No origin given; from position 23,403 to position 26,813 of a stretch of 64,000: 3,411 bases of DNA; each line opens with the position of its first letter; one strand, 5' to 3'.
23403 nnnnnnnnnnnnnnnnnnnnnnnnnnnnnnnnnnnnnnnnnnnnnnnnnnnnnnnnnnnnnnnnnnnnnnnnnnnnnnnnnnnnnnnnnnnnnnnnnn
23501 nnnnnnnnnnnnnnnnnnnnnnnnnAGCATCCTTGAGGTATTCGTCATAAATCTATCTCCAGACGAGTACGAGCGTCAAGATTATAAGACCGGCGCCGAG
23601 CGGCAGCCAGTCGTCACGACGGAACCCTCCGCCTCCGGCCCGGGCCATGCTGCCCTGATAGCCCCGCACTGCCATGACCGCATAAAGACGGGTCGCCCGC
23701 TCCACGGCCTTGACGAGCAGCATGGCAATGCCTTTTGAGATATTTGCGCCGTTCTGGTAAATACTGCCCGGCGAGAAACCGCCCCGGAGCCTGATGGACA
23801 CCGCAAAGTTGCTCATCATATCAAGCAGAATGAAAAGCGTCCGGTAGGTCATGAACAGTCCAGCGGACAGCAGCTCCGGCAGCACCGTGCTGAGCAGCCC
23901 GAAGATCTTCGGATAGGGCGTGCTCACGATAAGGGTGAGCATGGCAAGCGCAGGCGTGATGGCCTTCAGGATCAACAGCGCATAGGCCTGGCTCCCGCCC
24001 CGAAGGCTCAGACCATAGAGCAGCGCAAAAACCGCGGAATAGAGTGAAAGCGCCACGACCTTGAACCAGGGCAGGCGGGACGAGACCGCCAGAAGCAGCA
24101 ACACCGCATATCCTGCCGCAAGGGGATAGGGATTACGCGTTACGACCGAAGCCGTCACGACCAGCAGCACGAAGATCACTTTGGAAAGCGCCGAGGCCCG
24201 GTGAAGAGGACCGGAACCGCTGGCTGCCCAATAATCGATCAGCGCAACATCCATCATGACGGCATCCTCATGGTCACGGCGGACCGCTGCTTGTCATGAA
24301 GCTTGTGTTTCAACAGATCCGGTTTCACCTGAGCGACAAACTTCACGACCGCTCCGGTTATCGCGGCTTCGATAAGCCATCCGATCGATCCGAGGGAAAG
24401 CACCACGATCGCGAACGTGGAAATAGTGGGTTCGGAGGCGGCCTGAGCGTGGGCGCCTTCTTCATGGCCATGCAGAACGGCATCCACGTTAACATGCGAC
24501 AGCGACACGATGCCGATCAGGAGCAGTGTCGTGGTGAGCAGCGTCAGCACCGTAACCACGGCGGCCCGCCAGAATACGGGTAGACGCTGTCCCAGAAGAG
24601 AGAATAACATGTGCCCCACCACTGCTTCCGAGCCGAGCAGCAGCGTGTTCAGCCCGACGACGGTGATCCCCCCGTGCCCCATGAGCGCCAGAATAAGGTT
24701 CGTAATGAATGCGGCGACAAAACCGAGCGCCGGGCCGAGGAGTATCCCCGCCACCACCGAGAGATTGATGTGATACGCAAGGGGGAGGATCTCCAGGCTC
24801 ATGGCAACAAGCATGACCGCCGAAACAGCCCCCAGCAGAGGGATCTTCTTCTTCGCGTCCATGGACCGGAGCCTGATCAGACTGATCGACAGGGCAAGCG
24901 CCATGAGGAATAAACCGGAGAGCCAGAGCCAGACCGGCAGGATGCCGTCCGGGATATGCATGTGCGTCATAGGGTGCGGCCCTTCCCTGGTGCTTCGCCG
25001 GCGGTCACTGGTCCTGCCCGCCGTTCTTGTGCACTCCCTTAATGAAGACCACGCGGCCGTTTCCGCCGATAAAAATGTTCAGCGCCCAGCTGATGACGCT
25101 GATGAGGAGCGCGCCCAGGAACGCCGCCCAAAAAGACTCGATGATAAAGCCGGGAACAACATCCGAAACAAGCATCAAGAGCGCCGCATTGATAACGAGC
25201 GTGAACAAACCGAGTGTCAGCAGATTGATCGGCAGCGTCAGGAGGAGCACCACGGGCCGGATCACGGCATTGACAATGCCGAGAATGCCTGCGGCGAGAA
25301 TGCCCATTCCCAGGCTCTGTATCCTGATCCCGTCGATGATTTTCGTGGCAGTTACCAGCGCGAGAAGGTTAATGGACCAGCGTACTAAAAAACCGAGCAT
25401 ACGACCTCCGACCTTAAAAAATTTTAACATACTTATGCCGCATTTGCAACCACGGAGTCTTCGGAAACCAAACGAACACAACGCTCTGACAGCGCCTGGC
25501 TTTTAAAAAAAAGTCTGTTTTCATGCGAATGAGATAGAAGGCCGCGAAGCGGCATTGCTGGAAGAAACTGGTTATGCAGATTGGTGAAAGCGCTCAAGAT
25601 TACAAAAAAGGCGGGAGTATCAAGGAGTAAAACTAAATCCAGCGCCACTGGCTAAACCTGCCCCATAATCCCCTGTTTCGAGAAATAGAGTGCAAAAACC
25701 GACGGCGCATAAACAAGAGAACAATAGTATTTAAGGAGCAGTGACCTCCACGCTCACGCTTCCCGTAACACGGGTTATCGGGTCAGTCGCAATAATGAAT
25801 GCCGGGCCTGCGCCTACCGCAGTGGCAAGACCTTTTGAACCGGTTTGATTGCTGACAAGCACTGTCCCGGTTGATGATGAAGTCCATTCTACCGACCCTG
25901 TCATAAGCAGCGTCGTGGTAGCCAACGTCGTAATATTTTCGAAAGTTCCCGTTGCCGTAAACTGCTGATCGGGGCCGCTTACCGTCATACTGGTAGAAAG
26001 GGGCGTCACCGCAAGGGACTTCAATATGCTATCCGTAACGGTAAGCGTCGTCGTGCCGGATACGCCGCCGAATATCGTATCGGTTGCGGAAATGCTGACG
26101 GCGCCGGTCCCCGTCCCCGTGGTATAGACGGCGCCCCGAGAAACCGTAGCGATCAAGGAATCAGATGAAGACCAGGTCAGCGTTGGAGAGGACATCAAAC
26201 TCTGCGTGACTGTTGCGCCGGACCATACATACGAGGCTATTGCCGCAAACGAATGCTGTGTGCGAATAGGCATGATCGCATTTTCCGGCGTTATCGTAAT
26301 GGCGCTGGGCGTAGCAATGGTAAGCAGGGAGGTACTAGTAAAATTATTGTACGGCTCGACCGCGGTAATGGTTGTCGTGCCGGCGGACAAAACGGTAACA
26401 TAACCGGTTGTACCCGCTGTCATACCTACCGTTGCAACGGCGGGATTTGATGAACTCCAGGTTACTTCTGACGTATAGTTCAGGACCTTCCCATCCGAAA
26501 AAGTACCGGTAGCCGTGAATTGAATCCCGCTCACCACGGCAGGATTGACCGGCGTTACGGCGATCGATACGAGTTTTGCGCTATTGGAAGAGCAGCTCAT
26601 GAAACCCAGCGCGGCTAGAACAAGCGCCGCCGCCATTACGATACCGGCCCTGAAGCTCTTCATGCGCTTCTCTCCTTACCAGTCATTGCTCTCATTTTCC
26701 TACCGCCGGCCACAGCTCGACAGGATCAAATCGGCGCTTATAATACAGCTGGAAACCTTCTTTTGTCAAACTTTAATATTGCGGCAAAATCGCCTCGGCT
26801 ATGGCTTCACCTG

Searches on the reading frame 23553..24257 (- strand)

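Call 61: search_protein_families(library=pfam, proteins=[window:23553-24257:-], max_evalue=0.00001)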
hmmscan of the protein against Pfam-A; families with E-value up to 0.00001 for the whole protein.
window:23553-24257:- (234 aa): 1 family
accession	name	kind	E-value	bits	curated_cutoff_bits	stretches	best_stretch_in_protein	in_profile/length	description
PF02361.21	CbiQ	-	8e-18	65.3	25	1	17-202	4-210/216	Cobalt transport protein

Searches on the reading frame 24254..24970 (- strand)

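Call 61: search_protein_families(library=pfam, proteins=[window:24254-24970:-], max_evalue=0.00001)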
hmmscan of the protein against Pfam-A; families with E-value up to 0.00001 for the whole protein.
window:24254-24970:- (238 aa): 1 family
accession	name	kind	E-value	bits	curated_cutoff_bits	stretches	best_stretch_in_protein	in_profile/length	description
PF01891.21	CbiM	-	1.9e-31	110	23.1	1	5-219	1-205/205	Cobalt uptake substrate-specific transmembrane region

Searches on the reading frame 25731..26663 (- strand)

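Call 62: search_protein_families(library=pfam, proteins=[window:25731-26663:-], max_evalue=0.00001)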
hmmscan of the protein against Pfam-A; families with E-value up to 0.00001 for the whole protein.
window:25731-26663:- (310 aa): 1 family
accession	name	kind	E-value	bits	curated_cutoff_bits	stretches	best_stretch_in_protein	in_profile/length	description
PF02368.24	Big_2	-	6.2e-16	58.6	22.8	1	33-103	4-68/79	Bacterial Ig-like domain (group 2)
